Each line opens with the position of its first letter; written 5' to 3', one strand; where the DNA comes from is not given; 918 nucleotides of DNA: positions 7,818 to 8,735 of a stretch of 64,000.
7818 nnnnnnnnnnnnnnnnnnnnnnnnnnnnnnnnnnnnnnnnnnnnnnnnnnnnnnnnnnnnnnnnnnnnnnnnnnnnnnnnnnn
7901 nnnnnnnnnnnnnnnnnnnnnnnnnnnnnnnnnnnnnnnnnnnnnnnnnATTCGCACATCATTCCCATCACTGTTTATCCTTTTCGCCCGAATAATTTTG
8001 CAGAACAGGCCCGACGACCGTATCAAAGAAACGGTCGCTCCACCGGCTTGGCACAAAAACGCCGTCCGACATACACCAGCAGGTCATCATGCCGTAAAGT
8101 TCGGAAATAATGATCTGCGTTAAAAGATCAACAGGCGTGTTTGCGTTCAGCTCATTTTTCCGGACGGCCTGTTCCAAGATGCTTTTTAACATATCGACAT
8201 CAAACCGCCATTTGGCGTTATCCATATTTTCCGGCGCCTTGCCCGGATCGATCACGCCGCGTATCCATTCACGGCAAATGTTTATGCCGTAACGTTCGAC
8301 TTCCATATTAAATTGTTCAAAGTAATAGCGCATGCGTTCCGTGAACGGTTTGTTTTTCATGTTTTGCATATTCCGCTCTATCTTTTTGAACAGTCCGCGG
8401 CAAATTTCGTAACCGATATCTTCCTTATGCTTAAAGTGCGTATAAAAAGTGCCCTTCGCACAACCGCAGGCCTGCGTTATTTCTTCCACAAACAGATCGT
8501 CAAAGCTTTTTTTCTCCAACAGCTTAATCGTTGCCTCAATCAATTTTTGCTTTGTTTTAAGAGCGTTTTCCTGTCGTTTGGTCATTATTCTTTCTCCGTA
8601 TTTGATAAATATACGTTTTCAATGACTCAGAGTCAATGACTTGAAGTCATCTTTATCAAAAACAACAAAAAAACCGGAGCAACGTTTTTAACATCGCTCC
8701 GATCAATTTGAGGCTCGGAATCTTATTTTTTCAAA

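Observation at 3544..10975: Shared 22-bp palindromic motif at two cluster promoters, related to the tetR operator palindromes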

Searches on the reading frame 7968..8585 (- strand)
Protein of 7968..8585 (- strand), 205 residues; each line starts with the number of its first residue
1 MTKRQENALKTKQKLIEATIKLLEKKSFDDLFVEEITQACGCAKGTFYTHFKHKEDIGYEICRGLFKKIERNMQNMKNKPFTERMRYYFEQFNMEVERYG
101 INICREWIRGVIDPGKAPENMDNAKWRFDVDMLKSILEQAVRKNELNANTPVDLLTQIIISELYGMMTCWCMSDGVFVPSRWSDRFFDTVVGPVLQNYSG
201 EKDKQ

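Call 7: search_protein_families(library=pfam, proteins=[window:7968-8585:-])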
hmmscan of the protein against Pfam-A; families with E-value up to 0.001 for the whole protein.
window:7968-8585:- (205 aa): 1 family
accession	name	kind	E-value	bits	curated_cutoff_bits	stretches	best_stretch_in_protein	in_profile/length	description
PF00440.29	TetR_N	-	3e-09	37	24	1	15-57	1-43/47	Bacterial regulatory proteins, tetR family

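Call 13: find_homologous_proteins(query=window:7968-8585:-)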
Query window:7968-8585:- (205 aa): 449 proteins with E <= 0.001 among 510 candidates; the best 120 are listed.
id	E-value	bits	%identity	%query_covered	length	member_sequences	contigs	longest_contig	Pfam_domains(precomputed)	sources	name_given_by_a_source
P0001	9.7e-137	471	100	100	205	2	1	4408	PF00440.30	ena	-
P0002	2.3e-101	355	77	97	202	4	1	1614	PF00440.30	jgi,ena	-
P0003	4.6e-99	348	72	99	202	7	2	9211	PF00440.30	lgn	-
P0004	3.2e-96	338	72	99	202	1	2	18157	PF00440.30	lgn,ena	-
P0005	2.9e-88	313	67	97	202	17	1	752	PF00440.30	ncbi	-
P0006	3.2e-86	306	65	97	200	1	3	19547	PF00440.30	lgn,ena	-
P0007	3.3e-86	306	66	97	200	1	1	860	PF00440.30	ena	-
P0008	3.9e-86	306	65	97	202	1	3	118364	PF00440.30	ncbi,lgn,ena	-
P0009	4.3e-86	305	65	97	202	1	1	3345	PF00440.30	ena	-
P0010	9.3e-86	304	63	100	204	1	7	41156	PF00440.30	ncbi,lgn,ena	-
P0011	1.1e-83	298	63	97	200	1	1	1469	PF00440.30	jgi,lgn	-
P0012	2.4e-83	296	63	97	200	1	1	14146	PF00440.30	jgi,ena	-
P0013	2.9e-83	296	63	97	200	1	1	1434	PF00440.30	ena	-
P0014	3.5e-83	296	64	99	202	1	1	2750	PF00440.30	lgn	-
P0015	1.9e-82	294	63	98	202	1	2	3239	PF00440.30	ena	-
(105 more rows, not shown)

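Call 14: find_encoding_contigs(protein=window:7968-8585:-, flank=10000)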
Protein window:7968-8585:- (205 aa): 6 contigs read that carry it; 3 places shown.
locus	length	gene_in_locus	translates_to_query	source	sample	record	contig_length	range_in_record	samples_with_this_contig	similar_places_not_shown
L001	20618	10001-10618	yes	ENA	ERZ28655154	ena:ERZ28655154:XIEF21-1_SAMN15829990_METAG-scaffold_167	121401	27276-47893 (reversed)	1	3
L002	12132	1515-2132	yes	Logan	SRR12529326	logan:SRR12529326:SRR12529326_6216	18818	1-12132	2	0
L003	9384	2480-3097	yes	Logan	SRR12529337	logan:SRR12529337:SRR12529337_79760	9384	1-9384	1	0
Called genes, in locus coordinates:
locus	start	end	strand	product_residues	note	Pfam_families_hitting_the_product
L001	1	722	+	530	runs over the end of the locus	PF03023:MurJ, PF01554:MatE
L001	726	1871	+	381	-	-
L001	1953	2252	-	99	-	PF00830:Ribosomal_L28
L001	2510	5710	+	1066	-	PF18470:Cas9_a, PF01844:HNH (weak), PF13395:HNH_4, PF18541:RuvC_III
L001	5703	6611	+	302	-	PF01867:Cas_Cas1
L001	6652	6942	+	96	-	PF09827:CRISPR_Cas2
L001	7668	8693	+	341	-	PF02627:CMD, PF07883:Cupin_2 (weak)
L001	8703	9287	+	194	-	PF01613:Flavin_Reduct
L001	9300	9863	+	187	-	PF01613:Flavin_Reduct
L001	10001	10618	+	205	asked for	PF00440:TetR_N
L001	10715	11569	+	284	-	PF20434:BD-FAE, PF07859:Abhydrolase_3 (faint), PF00326:Peptidase_S9 (faint)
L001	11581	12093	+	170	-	PF01738:DLH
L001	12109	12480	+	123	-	-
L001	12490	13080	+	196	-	PF01613:Flavin_Reduct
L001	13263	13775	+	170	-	-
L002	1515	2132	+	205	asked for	PF00440:TetR_N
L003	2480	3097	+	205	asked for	PF00440:TetR_N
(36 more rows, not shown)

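Call 16: find_related_loci(query=A1, collection=genome_contigs, flank=10000)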
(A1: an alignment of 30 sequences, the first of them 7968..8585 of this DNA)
Query A1 (205 aa) in genome_contigs; peptide patterns used: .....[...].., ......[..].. (x = any residue, [..] = any of these).
599 stretches matched a pattern (row limit reached: there are more); 508 encode a relative of the query (tblastn E <= 1e-3); the best 80 are kept; 80 distinct loci.
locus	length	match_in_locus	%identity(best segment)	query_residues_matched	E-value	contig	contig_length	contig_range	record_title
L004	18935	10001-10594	65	1-198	2e-92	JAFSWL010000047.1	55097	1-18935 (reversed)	MAG: Alphaproteobacteria bacterium isolate RGIG3536 Goat_Rumen.Co__c2630031, whole genome shotgun sequence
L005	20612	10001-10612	63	1-204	4e-90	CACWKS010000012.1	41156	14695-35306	MAG: uncultured proteobacterium isolate RUG10672 genome assembly, contig: RUG10672_asm_12, whole genome shotgun sequence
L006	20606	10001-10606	63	1-202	6e-90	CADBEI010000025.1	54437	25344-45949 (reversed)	MAG: uncultured proteobacterium isolate RUG13901 genome assembly, contig: RUG13901_asm_25, whole genome shotgun sequence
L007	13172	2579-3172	63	1-198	1e-85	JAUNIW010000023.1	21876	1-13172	MAG: Pseudomonadota bacterium isolate S29M_St_20 NODE_790_length_21876_cov_6.655011, whole genome shotgun sequence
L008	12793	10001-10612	60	1-204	1e-83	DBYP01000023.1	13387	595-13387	MAG TPA_asm: Verrucomicrobia bacterium UBA1183 UBA1183_contig_125991, whole genome shotgun sequence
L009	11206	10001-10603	60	1-201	2e-82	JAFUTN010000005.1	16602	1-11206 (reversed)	MAG: Alphaproteobacteria bacterium isolate RGIG4812 Roe_deer_Reticulum.Co__c103934, whole genome shotgun sequence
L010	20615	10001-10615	59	1-205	8e-83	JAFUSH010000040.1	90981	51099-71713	MAG: Alphaproteobacteria bacterium isolate RGIG4780 Roe_deer_Reticulum-3__c1707, whole genome shotgun sequence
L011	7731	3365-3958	63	1-198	3e-82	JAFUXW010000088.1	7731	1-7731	MAG: Alphaproteobacteria bacterium isolate RGIG4925 Roe_deer_Rumen-3__c107921, whole genome shotgun sequence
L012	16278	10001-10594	62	1-198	4e-82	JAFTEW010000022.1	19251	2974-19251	MAG: Alphaproteobacteria bacterium isolate RGIG3755 Roe_deer_Abomasum-1__c77896, whole genome shotgun sequence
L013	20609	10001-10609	60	1-203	1e-81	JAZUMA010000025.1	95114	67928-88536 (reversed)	MAG: Alphaproteobacteria bacterium isolate T1900044899_TS20190365.MAGScoT_cleanbin_000002 SGB_3291_k141_154689, whole ge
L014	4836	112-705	60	1-198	4e-81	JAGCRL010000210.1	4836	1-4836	MAG: Alphaproteobacteria bacterium isolate RGIG10055 Yak_Rumen-1__c1868806, whole genome shotgun sequence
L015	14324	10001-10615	56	1-205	5e-81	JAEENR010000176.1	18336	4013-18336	MAG: Verrucomicrobia bacterium isolate Tb.RUG.268 NODE_4090370_length_18336_cov_1.125432, whole genome shotgun sequence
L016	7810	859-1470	59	1-204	3e-80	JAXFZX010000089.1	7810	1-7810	MAG: Pseudomonadota bacterium isolate CB4 bin31 ctg000362912, whole genome shotgun sequence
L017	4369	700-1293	59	1-198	4e-80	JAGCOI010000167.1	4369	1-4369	MAG: Alphaproteobacteria bacterium isolate RGIG9974 Yak_Reticulum-3__c989972, whole genome shotgun sequence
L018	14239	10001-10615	54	1-205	4e-79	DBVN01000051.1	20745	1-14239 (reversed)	MAG TPA_asm: Verrucomicrobia bacterium UBA1263 UBA1263_contig_444909, whole genome shotgun sequence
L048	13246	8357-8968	51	1-204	4e-67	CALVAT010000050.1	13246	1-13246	MAG: Candidatus Gastranaerophilales bacterium isolate BRZ_PT__bin79 genome assembly, contig: BRZ_PT__NODE_6163_length_13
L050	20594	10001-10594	53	1-198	2e-66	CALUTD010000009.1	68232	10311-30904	MAG: Candidatus Gastranaerophilales bacterium isolate BRZ_CE__bin75 genome assembly, contig: BRZ_CE__NODE_719_length_682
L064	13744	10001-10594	52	1-198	1e-65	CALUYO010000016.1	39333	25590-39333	MAG: Candidatus Gastranaerophilales bacterium isolate BRZ_LG__bin75 genome assembly, contig: BRZ_LG__NODE_1195_length_39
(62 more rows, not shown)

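Call 25: find_encoding_contigs(protein=P0004, flank=10000, max_places=4)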
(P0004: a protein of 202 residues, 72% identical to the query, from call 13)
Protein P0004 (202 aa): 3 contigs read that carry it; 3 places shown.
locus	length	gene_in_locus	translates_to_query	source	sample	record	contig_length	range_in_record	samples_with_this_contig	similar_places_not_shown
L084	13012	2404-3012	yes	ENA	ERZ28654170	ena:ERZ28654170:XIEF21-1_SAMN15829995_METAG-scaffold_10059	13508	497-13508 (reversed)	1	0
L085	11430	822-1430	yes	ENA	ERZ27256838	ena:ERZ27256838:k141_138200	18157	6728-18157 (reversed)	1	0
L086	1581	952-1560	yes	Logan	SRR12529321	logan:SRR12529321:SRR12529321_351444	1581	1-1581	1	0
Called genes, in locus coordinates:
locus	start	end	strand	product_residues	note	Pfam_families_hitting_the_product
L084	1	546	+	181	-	?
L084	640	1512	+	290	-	PF07505:DUF5131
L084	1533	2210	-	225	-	PF01427:Peptidase_M15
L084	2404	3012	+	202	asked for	PF00440:TetR_N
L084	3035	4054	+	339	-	PF02627:CMD, PF07883:Cupin_2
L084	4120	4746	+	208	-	PF02525:Flavodoxin_2 (weak), PF03358:FMN_red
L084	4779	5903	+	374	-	PF00149:Metallophos, PF12850:Metallophos_2 (weak)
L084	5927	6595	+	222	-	PF02525:Flavodoxin_2, PF03358:FMN_red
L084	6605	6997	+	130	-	PF03992:ABM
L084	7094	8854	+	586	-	PF13292:DXP_synthase_N, PF00456:Transketolase_N (weak), PF13292:DXP_synthase_N (weak), PF02779:Transket_pyr, PF02780:Transketolase_C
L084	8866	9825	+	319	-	PF00753:Lactamase_B, PF23023:Anti-Pycsar_Apyc1 (faint), PF00301:Rubredoxin, PF21349:RUBY_RBDX (faint)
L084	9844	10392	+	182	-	PF00255:GSHPx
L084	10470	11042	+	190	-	PF03358:FMN_red (weak), PF12641:Flavodoxin_3 (faint), PF12682:Flavodoxin_4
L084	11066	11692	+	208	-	PF12801:Fer4_5, PF12837:Fer4_6 (faint), PF13237:Fer4_10 (weak)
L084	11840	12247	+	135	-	-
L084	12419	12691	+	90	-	PF00216:Bac_DNA_binding, PF18291:HU-HIG (weak)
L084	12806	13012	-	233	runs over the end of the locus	?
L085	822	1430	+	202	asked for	PF00440:TetR_N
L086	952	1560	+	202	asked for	PF00440:TetR_N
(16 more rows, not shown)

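Call 26: find_encoding_contigs(protein=P0003, flank=10000, max_places=4)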
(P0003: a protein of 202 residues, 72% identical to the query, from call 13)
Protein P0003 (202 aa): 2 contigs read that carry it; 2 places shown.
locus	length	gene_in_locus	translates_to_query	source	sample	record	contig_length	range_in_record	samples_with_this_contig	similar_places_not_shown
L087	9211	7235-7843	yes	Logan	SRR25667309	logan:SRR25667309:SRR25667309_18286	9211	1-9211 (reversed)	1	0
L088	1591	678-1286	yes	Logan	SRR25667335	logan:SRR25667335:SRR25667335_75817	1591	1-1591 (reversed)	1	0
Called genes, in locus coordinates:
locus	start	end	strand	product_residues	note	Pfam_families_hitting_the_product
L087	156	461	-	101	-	PF09827:CRISPR_Cas2, PF20803:PaaX_M (weak)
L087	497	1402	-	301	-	PF01867:Cas_Cas1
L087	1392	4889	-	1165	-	PF18470:Cas9_a, PF13395:HNH_4, PF18541:RuvC_III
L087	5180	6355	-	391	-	-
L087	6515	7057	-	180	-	PF00255:GSHPx, PF00578:AhpC-TSA (faint)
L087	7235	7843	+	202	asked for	PF00440:TetR_N (weak)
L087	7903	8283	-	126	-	-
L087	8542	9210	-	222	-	?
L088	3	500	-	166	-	?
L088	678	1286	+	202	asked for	PF00440:TetR_N (weak)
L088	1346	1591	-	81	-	?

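Call 35: search_protein_families(library=pfam, proteins=[L050:11523-12506:-, L050:10610-11455:+, L050:13180-13797:+, L084:3035-4054:+], max_evalue=0.01)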
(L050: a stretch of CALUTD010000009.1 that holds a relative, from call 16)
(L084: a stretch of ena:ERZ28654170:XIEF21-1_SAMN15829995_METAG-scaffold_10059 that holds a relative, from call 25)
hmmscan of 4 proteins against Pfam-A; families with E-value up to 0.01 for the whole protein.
L050:11523-12506:- (327 aa): 1 family
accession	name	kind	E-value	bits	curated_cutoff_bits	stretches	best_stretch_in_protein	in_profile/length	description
PF00248.27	Aldo_ket_red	-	7.2e-79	265.3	24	1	13-311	1-288/291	Aldo/keto reductase family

L050:10610-11455:+ (281 aa): 1 family
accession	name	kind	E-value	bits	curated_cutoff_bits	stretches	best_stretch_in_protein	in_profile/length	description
PF00248.27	Aldo_ket_red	-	5.8e-54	183.6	24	1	20-258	7-290/291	Aldo/keto reductase family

L050:13180-13797:+ (205 aa): 0 families

L084:3035-4054:+ (339 aa): 5 families
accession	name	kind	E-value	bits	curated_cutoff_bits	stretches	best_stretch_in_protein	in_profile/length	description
PF02627.25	CMD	-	1.7e-20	73.2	23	2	138-205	1-66/84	Carboxymuconolactone decarboxylase family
PF07883.17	Cupin_2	-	6.3e-09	35.9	27.2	1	247-307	3-61/70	Cupin domain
PF00190.28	Cupin_1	-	9.3e-05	22.5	22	1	239-308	30-106/151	Cupin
PF12852.13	Cupin_6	-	0.00049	20.3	26.7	1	251-305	20-77/183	Cupin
PF02311.25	AraC_binding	-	0.00069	19.8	21.1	1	260-311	20-71/135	AraC-like ligand binding domain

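Call 38: search_solved_structures(query=A1, max_evalue=0.001)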
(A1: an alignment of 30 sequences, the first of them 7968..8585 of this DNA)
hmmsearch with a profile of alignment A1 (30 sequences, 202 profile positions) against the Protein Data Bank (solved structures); distinct sequences matched with E-value up to 0.001: 153 (the best 60 are shown).
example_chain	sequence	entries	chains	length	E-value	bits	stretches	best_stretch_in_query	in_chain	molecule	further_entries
3whb_A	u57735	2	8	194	3.8e-17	65.7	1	14-193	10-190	Fatty acid metabolism regulator protein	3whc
1vi0_A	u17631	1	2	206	4e-17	65.7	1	14-194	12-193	transcriptional regulator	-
6el2_A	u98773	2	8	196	5.1e-13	52.2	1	6-160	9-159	Transcriptional regulator TetR family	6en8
6of0_A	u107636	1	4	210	7.4e-13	51.7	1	1-191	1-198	HTH-type transcriptional regulator MtrR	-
7jnp_A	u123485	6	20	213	7.9e-13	51.6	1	1-191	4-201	HTH-type transcriptional regulator MtrR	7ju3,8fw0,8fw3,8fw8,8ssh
5gpa_A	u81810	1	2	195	8.8e-13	51.5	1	13-182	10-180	Transcriptional regulator (TetR/AcrR family)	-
5gp9_A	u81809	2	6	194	1.1e-12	51.1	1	13-181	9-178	Transcriptional regulator (TetR/AcrR family)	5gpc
2f07_A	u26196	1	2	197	1.3e-12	50.9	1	13-160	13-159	YvdT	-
3vib_A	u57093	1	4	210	1.3e-11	47.7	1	1-191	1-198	MtrR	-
2eh3_A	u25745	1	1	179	1.9e-11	47.1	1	10-95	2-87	Transcriptional regulator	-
3lhq_A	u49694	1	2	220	3.9e-11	46.1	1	3-62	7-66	AcrAB operon repressor (TetR/AcrR family)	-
6azh_A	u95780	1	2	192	2.1e-10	43.7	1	10-186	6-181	TetR family transcriptional regulator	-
2qop_A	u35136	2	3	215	2.3e-10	43.6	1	3-62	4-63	HTH-type transcriptional regulator acrR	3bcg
3he0_A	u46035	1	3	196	3.4e-10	43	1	7-80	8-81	Transcriptional regulator, TetR family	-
3knw_A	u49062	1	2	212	9.9e-10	41.5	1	8-93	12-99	Putative transcriptional regulator (TetR/AcrR family)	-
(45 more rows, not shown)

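Call 39: search_protein_families(library=ncbifam, proteins=[window:7968-8585:-], max_evalue=0.001)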
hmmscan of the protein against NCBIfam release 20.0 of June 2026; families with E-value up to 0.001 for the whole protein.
window:7968-8585:- (205 aa): 14 families
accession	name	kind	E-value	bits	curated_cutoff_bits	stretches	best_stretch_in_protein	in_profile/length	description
NF051852.1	efflux_TF_MtrR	exception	1.9e-15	57.2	280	1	1-81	1-81/205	multidrug efflux system transcriptional repressor MtrR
NF041196.1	ScbR_bind_reg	equivalog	7e-13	49.2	150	1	5-170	1-165/191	ScbR family autoregulator-binding transcription factor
NF007430.0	PRK09975.1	equivalog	8.8e-13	47.9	274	1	3-174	4-181/220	acrEF/envCD operon transcriptional regulator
NF053878.1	FATransRegFadRBac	equivalog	6.8e-10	39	200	1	13-76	6-70/190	fatty acid metabolism transcriptional regulator FadR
NF051457.1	acryl_TF_AcuR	equivalog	1.4e-09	37.5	247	1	3-100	10-110/204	acrylate utilization transcriptional regulator AcuR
NF058643.1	TranRegCurRPseudo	equivalog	3.4e-09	36.6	300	1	10-92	7-92/193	TetR family transcriptional repressor CurR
NF007949.0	PRK10668.1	equivalog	8.6e-09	35.2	271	1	3-70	4-71/216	multidrug efflux transporter transcriptional repressor AcrR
NF008402.0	PRK11202.1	equivalog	1.2e-07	31.6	151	1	2-61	3-63/211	HTH-type transcriptional repressor FabR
TIGR03968.1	mycofact_TetR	equivalog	2.2e-07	30.7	224.9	1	8-80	7-80/190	mycofactocin system transcriptional regulator MftR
TIGR03384.1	betaine_BetI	equivalog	7.2e-06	25.8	201.3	1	11-83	9-81/189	choline-binding transcriptional repressor BetI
TIGR02366.1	DHAK_reg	equivalog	1.7e-05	24.9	129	1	10-89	3-83/176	dihydroxyacetone kinase transcriptional activator DhaS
NF000040.3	Tn10_TetC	equivalog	7.6e-05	23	425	1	3-57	6-60/197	tetracyline resistance-associated transcriptional repressor TetC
NF050111.1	TransRegSACE7040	equivalog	0.00017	21.6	250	1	12-64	3-55/186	SACE_7040 family transcriptional regulator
NF001978.0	PRK00767.1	equivalog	0.00036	20.4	118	1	12-79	11-78/197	transcriptional regulator BetI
